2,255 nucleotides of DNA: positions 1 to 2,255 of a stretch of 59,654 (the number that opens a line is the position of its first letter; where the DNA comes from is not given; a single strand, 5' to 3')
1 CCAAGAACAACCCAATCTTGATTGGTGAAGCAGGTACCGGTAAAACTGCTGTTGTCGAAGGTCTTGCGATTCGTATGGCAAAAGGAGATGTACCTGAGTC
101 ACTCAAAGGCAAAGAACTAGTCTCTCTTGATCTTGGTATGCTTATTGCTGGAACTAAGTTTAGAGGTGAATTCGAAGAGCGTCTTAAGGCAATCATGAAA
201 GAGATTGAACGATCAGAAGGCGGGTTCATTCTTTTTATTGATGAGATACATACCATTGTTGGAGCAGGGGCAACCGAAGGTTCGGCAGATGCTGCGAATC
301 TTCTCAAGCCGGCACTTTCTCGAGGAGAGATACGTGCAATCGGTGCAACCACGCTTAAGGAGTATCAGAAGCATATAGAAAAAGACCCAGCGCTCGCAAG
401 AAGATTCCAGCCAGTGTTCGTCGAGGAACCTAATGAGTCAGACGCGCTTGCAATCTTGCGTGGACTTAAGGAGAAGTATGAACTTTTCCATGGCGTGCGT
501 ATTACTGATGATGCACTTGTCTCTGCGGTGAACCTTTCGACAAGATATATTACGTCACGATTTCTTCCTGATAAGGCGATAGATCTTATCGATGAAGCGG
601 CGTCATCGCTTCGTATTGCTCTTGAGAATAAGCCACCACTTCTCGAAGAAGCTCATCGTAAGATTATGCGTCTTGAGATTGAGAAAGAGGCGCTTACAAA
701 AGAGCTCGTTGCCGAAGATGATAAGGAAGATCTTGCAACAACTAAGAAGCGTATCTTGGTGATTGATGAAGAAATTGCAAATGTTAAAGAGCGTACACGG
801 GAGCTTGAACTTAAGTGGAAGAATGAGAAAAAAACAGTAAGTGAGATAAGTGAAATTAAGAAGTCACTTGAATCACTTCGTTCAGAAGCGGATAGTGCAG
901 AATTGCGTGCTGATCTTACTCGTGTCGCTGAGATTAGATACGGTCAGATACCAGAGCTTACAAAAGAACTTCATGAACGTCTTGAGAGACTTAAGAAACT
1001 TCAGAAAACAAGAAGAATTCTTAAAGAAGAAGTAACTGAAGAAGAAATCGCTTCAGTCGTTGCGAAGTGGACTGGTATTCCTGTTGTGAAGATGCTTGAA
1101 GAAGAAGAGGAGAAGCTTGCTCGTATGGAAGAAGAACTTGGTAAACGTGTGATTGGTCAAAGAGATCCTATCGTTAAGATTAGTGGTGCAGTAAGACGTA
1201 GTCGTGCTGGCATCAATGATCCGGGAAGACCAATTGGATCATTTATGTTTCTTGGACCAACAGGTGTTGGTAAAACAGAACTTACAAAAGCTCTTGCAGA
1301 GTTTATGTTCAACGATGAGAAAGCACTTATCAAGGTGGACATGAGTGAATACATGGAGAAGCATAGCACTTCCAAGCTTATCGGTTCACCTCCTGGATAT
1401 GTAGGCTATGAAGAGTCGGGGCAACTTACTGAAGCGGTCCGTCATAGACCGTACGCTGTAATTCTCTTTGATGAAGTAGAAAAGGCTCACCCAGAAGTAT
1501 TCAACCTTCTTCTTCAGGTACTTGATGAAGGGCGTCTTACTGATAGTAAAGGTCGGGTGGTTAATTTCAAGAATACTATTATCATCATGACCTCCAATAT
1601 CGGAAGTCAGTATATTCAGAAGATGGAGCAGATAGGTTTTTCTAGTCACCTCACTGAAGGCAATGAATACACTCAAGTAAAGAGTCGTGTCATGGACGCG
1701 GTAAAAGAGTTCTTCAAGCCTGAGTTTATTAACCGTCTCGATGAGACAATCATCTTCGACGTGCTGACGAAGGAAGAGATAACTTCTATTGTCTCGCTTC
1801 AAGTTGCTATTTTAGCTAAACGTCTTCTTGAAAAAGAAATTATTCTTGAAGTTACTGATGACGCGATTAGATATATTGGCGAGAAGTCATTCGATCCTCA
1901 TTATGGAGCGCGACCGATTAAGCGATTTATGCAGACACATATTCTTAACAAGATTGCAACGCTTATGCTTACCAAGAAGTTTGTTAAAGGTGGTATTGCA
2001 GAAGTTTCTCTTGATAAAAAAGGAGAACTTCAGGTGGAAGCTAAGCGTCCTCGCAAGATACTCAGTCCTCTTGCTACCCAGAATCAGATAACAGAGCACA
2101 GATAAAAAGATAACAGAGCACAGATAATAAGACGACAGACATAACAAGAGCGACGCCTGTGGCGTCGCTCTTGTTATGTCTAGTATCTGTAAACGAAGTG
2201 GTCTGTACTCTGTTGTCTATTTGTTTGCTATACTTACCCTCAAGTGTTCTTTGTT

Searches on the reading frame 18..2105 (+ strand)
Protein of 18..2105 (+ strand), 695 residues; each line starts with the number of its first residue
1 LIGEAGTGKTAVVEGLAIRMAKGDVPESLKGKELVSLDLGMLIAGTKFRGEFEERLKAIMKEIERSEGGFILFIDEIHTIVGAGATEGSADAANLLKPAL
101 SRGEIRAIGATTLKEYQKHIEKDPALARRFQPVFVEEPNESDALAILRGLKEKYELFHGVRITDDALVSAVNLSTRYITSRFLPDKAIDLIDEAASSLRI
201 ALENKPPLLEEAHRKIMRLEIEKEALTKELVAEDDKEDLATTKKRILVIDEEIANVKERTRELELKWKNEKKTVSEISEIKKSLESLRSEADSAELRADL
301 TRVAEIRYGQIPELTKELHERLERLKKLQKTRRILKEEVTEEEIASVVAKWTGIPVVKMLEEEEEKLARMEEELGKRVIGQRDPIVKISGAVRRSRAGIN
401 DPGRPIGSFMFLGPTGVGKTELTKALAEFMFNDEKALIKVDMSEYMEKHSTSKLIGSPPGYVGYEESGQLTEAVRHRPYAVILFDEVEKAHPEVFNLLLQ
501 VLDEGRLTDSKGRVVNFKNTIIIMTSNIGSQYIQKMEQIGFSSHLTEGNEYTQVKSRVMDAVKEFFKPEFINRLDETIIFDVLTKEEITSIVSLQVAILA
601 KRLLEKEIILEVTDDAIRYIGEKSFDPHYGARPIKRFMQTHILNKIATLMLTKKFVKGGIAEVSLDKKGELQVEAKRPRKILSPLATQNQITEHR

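Call 41: search_protein_families(library=pfam, proteins=[window:18-2105:+], max_evalue=0.0001)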
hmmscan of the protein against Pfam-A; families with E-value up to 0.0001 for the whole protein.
window:18-2105:+ (695 aa): 10 families
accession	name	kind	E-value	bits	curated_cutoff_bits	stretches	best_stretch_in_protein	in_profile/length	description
PF07724.20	AAA_2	-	1.1e-71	240.6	27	1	404-576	1-165/166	AAA domain (Cdc48 subfamily)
PF17871.7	AAA_lid_9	-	4.9e-33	113.6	22.8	1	140-235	2-97/104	AAA lid domain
PF10431.15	ClpB_D2-small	-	2.2e-22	79.3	21.9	1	583-661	1-79/81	C-terminal, D2-small domain, of ClpB protein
PF00004.35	AAA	-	1.5e-21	77.6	21.2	2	2-131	4-124/131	ATPase family associated with various cellular activities (AAA)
PF07728.20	AAA_5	-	1.2e-17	64.6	22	1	409-530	2-125/139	AAA domain (dynein-related subfamily)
PF00158.32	Sigma54_activat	-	2e-08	34.6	20.2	1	409-510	25-125/168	Sigma-54 interaction domain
PF13401.12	AAA_22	-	1e-06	29.5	27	0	409-503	8-109/130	AAA domain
PF13191.12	AAA_16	-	1.6e-06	29.2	32.6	0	2-22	30-50/167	AAA ATPase domain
PF13173.12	AAA_14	-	2.8e-06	27.8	27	0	411-505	7-88/129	AAA domain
PF12775.13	AAA_7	-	1.5e-05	25.1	25.8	0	409-457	36-84/181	P-loop containing dynein motor region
